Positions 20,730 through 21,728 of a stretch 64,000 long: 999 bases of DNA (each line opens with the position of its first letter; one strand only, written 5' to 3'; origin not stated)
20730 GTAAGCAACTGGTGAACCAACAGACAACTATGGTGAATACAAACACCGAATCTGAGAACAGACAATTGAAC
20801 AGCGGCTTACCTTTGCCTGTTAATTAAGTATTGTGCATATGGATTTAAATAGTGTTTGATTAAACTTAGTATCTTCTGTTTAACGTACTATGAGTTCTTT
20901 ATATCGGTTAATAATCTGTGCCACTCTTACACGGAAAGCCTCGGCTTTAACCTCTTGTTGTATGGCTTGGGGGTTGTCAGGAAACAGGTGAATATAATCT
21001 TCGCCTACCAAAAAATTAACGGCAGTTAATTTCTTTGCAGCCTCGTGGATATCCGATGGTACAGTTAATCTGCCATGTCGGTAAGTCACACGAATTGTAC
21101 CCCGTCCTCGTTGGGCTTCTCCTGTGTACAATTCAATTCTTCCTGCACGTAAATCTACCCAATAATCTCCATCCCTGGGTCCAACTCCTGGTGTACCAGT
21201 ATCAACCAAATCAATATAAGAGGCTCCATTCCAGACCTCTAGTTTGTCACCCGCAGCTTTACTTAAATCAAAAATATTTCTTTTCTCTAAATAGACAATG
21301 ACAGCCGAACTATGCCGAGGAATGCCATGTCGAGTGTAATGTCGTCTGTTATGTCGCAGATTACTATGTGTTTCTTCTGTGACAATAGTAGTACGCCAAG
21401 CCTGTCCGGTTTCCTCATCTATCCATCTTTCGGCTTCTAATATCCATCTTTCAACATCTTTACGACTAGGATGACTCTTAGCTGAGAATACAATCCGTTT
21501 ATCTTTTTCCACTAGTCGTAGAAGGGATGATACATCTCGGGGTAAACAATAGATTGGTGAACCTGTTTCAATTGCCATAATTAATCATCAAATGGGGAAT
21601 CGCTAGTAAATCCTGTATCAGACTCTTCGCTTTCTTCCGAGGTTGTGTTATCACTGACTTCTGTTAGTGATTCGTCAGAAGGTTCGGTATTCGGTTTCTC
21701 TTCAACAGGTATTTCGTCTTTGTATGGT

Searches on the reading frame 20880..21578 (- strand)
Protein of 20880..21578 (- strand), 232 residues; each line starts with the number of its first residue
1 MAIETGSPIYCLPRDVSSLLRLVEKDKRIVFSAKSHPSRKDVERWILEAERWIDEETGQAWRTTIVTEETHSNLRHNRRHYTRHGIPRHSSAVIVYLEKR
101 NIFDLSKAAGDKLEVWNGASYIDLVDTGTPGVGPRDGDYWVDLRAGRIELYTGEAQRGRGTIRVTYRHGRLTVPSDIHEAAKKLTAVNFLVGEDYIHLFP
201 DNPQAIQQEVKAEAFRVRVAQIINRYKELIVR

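Call 10: search_protein_families(library=phrogs, proteins=[window:20880-21578:-], max_evalue=0.01)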
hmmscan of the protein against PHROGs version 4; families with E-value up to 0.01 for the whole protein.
window:20880-21578:- (232 aa): 2 families
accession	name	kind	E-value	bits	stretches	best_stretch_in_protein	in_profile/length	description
phrog_17057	-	unknown function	9.7e-33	114.7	1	10-229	12-219/225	-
phrog_442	-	connector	7.6e-06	26.4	1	40-186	106-220/270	head-tail adaptor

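Call 11: search_protein_families(library=pfam, proteins=[window:20880-21578:-], max_evalue=0.01)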
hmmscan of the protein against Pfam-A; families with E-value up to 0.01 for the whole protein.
window:20880-21578:- (232 aa): 0 families

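Call 12: find_related_loci(query=window:20880-21578:-, collection=viral_contigs, flank=4000)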
Query window:20880-21578:- (232 aa) in viral_contigs; peptide patterns used: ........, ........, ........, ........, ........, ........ (x = any residue, [..] = any of these).
26 stretches matched a pattern; 7 encode a relative of the query (tblastn E <= 1e-3); 7 distinct loci.
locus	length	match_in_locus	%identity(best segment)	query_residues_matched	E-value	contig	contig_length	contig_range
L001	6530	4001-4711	29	10-229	3e-21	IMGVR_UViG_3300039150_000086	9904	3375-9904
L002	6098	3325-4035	29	10-229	3e-21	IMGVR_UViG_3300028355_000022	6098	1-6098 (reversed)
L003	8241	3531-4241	29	10-229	4e-21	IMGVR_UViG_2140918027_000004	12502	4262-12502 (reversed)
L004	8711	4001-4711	29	10-229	4e-21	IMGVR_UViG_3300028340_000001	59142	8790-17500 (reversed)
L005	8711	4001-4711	29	10-229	4e-21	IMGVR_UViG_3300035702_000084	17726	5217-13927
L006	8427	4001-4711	29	10-229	4e-21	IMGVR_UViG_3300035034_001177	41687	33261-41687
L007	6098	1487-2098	26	10-228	1e-11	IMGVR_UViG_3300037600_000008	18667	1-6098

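Call 15: find_homologous_proteins(query=window:20880-21578:-)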
Query window:20880-21578:- (232 aa): 2 proteins with E <= 0.001 among 239 candidates.
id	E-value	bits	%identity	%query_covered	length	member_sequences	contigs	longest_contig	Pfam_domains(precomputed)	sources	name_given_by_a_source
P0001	7.6e-153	524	100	100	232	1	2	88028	-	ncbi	ncbi:MAG: hypothetical protein V3U54_12995 [Thermodesulfobacteriota bacterium]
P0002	3.4e-20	90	32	95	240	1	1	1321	-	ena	-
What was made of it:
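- The source record is labelled Thermodesulfobacteriota (call 15).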

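Call 21: find_encoding_contigs(protein=P0001, flank=6000, max_places=6)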
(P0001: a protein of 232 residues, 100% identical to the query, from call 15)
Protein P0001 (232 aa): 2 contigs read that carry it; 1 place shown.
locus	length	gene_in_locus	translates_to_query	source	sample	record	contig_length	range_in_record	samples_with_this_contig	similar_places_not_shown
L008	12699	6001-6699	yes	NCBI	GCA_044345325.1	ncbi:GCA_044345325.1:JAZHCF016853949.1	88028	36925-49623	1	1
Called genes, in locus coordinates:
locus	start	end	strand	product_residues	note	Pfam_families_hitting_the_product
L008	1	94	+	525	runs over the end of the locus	PF14528:LAGLIDADG_3 (faint)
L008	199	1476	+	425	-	-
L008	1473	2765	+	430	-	-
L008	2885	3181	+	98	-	-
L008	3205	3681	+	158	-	-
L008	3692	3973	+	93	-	-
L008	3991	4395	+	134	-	-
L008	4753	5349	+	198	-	-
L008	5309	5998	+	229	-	-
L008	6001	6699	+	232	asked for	-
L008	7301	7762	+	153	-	-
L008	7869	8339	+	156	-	-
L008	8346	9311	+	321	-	PF18906:Phage_tube_2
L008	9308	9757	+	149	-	-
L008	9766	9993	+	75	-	-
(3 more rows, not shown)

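Call 26: search_protein_families(library=phrogs, proteins=[L004:4719-5180:+, L004:5184-5702:+], max_evalue=1)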
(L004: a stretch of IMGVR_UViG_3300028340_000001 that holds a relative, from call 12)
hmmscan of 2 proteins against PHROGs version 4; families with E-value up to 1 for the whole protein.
L004:4719-5180:+ (153 aa): 1 family
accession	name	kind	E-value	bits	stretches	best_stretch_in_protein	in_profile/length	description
phrog_30803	-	unknown function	0.21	13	1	47-96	35-84/87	-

L004:5184-5702:+ (172 aa): 0 families

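Call 27: search_protein_families(library=pfam, proteins=[L004:4719-5180:+, L004:5184-5702:+], max_evalue=1)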
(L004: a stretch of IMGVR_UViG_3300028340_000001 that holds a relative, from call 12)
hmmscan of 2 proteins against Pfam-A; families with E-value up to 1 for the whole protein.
L004:4719-5180:+ (153 aa): 1 family
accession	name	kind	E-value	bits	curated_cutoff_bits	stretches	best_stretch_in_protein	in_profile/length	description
PF04446.17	Thg1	-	0.0006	20.2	29.2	1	31-107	36-112/130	tRNAHis guanylyltransferase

L004:5184-5702:+ (172 aa): 0 families

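Call 61: find_related_loci(query=window:20880-21578:-, collection=metagenome_contigs, flank=5000)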
Query window:20880-21578:- (232 aa) in metagenome_contigs; peptide patterns used: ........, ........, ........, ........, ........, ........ (x = any residue, [..] = any of these).
338 stretches matched a pattern; 7 encode a relative of the query (tblastn E <= 1e-3); 7 distinct loci.
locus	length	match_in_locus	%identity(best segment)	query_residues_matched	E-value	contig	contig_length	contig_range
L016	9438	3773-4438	34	1-229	2e-21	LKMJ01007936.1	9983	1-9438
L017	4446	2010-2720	29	10-229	4e-21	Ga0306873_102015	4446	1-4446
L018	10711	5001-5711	29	10-229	4e-21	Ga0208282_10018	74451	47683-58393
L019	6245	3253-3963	29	10-229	4e-21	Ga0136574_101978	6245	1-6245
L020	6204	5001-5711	29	10-229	4e-21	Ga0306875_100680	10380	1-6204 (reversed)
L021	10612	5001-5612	26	10-228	1e-11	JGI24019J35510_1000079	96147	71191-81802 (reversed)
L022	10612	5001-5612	26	10-228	1e-11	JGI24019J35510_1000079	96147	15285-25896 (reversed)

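Call 98: search_dna_similar(query=window:20880-21578:-, collection=phages, mode=protein, max_evalue=0.001, max_rows=12)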
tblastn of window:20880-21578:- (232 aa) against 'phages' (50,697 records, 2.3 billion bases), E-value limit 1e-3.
Records with a match: 14; places in all: 14; records where one place covers at least 80% of the query: 14.
Best place of each record, by identity: <60% 14.
By first word of the organism name: Haloarcula 10; Halovirus 2; Caudoviricetes 2.
By host as written in the record: Haloarcula californiae 7; Haloarcula vallismortis 3; Haloarcula hispanica 2; Methanomassiliicoccales 2.
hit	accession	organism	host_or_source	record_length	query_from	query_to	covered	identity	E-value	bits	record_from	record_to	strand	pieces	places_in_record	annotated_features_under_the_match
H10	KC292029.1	Haloarcula californiae tailed virus 1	Haloarcula californiae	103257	10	231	96%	30.6%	4e-21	97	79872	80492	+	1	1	117: hypothetical protein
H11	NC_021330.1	Haloarcula californiae tailed virus 1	Haloarcula californiae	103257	10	231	96%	30.6%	4e-21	97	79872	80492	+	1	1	117: hypothetical protein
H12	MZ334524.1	Haloarcula virus HCTV-16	Haloarcula californiae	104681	10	231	96%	30.6%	4e-21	97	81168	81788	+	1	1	hypothetical protein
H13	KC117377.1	Haloarcula vallismortis tailed virus 1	Haloarcula vallismortis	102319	10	229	95%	30.6%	1e-20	96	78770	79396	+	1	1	125: hypothetical protein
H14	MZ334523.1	Haloarcula virus HVTV-2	Haloarcula vallismortis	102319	10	229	95%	30.6%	1e-20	96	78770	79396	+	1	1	hypothetical protein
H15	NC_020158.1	Haloarcula vallismortis tailed virus 1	Haloarcula vallismortis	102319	10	229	95%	30.6%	1e-20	96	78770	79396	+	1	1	125: hypothetical protein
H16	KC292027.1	Halovirus HCTV-5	Haloarcula californiae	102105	10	229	95%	30.6%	1e-20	96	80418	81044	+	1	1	124: hypothetical protein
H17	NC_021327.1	Halovirus HCTV-5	Haloarcula californiae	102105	10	229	95%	30.6%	1e-20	96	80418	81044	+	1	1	124: hypothetical protein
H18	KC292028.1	Haloarcula californiae tailed virus 2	Haloarcula californiae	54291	10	227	94%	27.4%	6e-7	56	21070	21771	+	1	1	35: hypothetical protein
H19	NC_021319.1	Haloarcula californiae tailed virus 2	Haloarcula californiae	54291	10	227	94%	27.4%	6e-7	56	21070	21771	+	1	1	35: hypothetical protein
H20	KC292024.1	Haloarcula hispanica tailed virus 2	Haloarcula hispanica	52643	10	231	96%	25.1%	2e-6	54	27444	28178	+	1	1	42: hypothetical protein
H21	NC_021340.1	Haloarcula hispanica tailed virus 2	Haloarcula hispanica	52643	10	231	96%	25.1%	2e-6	54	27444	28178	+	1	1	42: hypothetical protein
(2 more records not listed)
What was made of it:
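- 20880..21578 (-): Flanking gene: head-tail adaptor-like protein, 232 aa (phrog_17057, phrog_442). calls 10, 98
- On Structured non-coding RNA in general: Flanking proteins have no relative above 35% identity (calls 12, 15, 61, 98).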

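Call 99: get_annotated_region(hit=H13, flank=3500)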
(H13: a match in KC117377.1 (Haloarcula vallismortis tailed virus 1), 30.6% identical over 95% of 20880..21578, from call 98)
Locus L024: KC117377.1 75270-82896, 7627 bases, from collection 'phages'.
description: Halovirus HVTV-1, complete genome.
organism: Haloarcula vallismortis tailed virus 1 (NCBI taxid 1262528)
taxonomy: Viruses; Duplodnaviria; Heunggongvirae; Uroviricota; Caudoviricetes; Thumleimavirales; Druskaviridae; Tredecimvirus; Tredecimvirus HVTV1
host: Haloarcula vallismortis; source: -; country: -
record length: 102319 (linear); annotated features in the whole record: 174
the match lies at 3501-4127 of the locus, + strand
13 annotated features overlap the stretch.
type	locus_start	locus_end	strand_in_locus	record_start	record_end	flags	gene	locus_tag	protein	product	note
CDS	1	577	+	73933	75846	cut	119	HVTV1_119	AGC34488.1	prohead protease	-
CDS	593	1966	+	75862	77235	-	120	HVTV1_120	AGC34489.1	major capsid protein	-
CDS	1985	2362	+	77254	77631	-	121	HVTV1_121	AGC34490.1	hypothetical protein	-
CDS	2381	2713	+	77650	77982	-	122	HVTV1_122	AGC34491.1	hypothetical protein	-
CDS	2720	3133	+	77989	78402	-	123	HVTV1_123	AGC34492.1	hypothetical protein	-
CDS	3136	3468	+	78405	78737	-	124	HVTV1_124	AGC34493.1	hypothetical protein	-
CDS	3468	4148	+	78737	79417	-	125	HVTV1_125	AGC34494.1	hypothetical protein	-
CDS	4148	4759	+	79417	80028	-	126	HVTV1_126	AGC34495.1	hypothetical protein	-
CDS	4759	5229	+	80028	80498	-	127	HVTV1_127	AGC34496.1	hypothetical protein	-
CDS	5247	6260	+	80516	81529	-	128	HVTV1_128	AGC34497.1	hypothetical protein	-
CDS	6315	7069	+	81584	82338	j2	130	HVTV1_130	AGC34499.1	tail assembly chaperone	-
CDS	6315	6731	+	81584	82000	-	129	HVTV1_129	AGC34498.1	tail assembly chaperone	-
CDS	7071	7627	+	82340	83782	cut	131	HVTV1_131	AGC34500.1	tape measure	-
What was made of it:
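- HVTV-1 also has exactly two genes between adaptor and tube, as here, so no gene appears to be missing (call 99).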

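Call 100: get_annotated_region(hit=H18, flank=3000)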
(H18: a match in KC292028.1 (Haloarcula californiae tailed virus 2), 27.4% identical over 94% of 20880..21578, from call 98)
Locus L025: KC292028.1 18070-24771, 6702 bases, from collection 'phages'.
description: Halovirus HCTV-2, complete genome.
organism: Haloarcula californiae tailed virus 2 (NCBI taxid 1273747)
taxonomy: Viruses; Duplodnaviria; Heunggongvirae; Uroviricota; Caudoviricetes; Saparoviridae; Samsavirus; Samsavirus HCTV2
host: Haloarcula californiae; source: -; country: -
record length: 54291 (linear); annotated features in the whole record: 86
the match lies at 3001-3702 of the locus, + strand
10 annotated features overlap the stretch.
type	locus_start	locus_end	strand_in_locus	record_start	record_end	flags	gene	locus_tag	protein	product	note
CDS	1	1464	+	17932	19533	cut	32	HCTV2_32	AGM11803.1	prohead protease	Prohead protease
CDS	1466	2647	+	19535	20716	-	33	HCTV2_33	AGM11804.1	major capsid protein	Major Capsid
CDS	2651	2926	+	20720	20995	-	34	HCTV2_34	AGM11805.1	hypothetical protein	-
CDS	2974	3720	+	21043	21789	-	35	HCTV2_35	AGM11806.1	hypothetical protein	-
CDS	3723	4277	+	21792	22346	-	36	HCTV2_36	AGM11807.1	hypothetical protein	-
CDS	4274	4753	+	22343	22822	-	37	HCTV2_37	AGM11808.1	hypothetical protein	-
CDS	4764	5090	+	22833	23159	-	38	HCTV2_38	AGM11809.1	hypothetical protein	-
CDS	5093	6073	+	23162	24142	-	39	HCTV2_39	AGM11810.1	tail tube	Tail Tube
CDS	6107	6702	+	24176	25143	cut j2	41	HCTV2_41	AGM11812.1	tail assembly chaperone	Tail Assembly Chaperone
CDS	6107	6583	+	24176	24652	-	40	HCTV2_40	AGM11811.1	tail assembly chaperone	Tail Assembly Chaperone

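Call 102: search_dna_similar(query=window:20880-21578:-, collection=phages, mode=protein, max_evalue=0.001, max_rows=20)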
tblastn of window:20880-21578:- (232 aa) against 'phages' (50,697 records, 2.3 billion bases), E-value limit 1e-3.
Records with a match: 14; places in all: 14; records where one place covers at least 80% of the query: 14.
Best place of each record, by identity: <60% 14.
By first word of the organism name: Haloarcula 10; Halovirus 2; Caudoviricetes 2.
By host as written in the record: Haloarcula californiae 7; Haloarcula vallismortis 3; Haloarcula hispanica 2; Methanomassiliicoccales 2.
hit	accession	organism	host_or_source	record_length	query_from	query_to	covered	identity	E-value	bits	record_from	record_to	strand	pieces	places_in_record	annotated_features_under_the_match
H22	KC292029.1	Haloarcula californiae tailed virus 1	Haloarcula californiae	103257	10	231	96%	30.6%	4e-21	97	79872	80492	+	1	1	117: hypothetical protein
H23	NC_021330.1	Haloarcula californiae tailed virus 1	Haloarcula californiae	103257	10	231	96%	30.6%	4e-21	97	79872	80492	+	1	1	117: hypothetical protein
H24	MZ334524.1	Haloarcula virus HCTV-16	Haloarcula californiae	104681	10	231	96%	30.6%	4e-21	97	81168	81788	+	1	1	hypothetical protein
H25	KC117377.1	Haloarcula vallismortis tailed virus 1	Haloarcula vallismortis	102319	10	229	95%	30.6%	1e-20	96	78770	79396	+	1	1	125: hypothetical protein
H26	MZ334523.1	Haloarcula virus HVTV-2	Haloarcula vallismortis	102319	10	229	95%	30.6%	1e-20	96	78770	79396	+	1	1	hypothetical protein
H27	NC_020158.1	Haloarcula vallismortis tailed virus 1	Haloarcula vallismortis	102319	10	229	95%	30.6%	1e-20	96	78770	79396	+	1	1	125: hypothetical protein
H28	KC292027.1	Halovirus HCTV-5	Haloarcula californiae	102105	10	229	95%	30.6%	1e-20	96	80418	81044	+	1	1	124: hypothetical protein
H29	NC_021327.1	Halovirus HCTV-5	Haloarcula californiae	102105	10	229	95%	30.6%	1e-20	96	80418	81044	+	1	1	124: hypothetical protein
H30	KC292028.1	Haloarcula californiae tailed virus 2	Haloarcula californiae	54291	10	227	94%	27.4%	6e-7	56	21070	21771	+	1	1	35: hypothetical protein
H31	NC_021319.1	Haloarcula californiae tailed virus 2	Haloarcula californiae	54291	10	227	94%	27.4%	6e-7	56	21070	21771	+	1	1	35: hypothetical protein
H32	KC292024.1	Haloarcula hispanica tailed virus 2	Haloarcula hispanica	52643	10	231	96%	25.1%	2e-6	54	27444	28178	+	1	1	42: hypothetical protein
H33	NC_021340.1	Haloarcula hispanica tailed virus 2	Haloarcula hispanica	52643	10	231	96%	25.1%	2e-6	54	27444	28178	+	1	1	42: hypothetical protein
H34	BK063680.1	Caudoviricetes sp. vir335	Methanomassiliicoccales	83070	1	196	84%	28.2%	1e-7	57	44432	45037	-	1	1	hypothetical protein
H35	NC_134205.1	Caudoviricetes sp. vir335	Methanomassiliicoccales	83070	1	196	84%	28.2%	1e-7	57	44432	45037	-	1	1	hypothetical protein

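Call 103: get_annotated_region(hit=H34, flank=3500)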
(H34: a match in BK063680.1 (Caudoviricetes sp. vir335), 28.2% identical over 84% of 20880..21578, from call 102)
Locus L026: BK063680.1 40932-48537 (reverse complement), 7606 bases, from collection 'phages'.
description: TPA_asm: Caudoviricetes sp. vir335 genomic sequence.
organism: Caudoviricetes sp. vir335 (NCBI taxid 3068357)
taxonomy: Viruses; Duplodnaviria; Heunggongvirae; Uroviricota; Caudoviricetes
host: Methanomassiliicoccales; source: fecal sample from an adult baboon; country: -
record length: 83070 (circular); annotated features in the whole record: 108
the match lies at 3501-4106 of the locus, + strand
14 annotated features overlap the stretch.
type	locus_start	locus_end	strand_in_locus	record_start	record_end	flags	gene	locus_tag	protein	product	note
CDS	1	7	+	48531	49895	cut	-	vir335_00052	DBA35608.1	DNA helicase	phrog_62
CDS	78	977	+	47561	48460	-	-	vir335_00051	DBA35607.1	Erf-like ssDNA annealing protein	phrog_155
CDS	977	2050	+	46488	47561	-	-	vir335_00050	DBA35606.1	RecE-like recombination exonuclease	phrog_434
CDS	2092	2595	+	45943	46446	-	-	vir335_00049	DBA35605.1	hypothetical protein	-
CDS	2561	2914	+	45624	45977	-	-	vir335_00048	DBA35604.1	hypothetical protein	-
CDS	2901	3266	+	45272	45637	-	-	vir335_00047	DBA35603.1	hypothetical protein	-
CDS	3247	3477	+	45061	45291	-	-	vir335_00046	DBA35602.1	hypothetical protein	-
CDS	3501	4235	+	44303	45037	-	-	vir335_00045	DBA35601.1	hypothetical protein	phrog_17057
CDS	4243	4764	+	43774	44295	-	-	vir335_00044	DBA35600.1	hypothetical protein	-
CDS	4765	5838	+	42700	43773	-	-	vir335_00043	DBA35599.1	major tail protein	-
CDS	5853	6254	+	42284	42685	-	-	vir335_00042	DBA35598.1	hypothetical protein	-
CDS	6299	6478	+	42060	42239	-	-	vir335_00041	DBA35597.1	hypothetical protein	-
CDS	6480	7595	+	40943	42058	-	-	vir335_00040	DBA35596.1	hypothetical protein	-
CDS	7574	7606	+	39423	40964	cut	-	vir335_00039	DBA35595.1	tail fiber assembly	phrog_863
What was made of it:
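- Relatives manage without any spacer here (calls 99, 100, 103).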
